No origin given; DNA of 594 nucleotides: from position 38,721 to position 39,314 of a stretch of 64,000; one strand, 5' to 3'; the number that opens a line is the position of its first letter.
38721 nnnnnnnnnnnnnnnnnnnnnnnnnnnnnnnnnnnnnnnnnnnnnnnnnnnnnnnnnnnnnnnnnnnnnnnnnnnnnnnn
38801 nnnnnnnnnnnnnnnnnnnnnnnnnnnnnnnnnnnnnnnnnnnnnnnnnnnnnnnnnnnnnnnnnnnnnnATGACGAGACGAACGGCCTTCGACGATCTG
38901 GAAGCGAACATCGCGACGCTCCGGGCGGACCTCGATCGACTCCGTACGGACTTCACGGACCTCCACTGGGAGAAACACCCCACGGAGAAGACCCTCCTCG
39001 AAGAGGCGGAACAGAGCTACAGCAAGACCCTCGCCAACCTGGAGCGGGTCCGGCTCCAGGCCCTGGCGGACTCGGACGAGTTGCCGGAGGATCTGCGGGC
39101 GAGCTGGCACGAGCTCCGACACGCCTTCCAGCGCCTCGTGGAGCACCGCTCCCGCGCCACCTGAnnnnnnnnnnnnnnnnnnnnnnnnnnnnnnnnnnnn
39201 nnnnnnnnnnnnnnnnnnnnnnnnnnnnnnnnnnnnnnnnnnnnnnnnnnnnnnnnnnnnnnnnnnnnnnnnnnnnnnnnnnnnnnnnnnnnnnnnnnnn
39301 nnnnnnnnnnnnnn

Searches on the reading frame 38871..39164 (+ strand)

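Call 49: search_protein_families(library=pfam, max_evalue=0.01, proteins=[window:38871-39164:+])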
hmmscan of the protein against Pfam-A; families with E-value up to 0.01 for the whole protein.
window:38871-39164:+ (97 aa): 2 families
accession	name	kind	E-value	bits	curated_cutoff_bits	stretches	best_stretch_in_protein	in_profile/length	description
PF08663.15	HalX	-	0.0044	17.8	23.2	1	5-30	35-60/68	HalX domain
PF20570.3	DUF6779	-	0.0076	17.3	28.1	0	7-46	66-106/108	Domain of unknown function (DUF6779)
